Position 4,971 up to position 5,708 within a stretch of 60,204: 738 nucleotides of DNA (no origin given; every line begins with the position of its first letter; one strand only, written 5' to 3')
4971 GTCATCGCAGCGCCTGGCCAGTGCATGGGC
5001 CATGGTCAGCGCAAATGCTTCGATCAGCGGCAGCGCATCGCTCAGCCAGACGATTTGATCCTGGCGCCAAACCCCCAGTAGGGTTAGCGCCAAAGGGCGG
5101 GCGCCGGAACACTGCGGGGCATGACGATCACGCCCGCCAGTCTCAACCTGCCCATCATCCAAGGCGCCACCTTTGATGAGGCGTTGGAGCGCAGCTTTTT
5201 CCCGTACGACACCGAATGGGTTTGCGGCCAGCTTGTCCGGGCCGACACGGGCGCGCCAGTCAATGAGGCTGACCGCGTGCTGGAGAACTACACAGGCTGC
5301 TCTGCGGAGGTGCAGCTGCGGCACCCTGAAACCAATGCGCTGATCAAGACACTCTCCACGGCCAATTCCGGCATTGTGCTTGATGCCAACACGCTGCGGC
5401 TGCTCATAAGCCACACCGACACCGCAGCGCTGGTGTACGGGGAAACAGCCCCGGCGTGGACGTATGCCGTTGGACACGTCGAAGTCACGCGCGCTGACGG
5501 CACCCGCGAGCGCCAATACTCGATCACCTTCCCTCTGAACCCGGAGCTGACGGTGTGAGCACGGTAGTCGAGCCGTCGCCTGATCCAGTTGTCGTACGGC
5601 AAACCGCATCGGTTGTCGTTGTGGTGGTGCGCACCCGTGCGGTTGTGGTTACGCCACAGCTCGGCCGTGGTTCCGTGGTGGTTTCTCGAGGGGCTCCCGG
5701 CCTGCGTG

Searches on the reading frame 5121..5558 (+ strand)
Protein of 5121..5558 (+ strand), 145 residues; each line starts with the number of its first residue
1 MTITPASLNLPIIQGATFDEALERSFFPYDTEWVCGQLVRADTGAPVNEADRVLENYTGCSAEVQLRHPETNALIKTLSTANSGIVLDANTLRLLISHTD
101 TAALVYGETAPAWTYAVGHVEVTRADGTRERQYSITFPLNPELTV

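Call 18: search_protein_families(library=phrogs, proteins=[window:5121-5558:+], max_evalue=0.001)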
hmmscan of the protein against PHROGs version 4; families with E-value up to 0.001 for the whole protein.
window:5121-5558:+ (145 aa): 1 family
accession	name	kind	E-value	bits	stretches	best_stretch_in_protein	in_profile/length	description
phrog_1084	-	unknown function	1.8e-11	45.2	1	1-144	1-115/123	unknown function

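Call 61: search_protein_families(library=pfam, proteins=[window:5121-5558:+], max_evalue=0.01)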
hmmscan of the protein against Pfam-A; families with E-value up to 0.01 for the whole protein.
window:5121-5558:+ (145 aa): 0 families
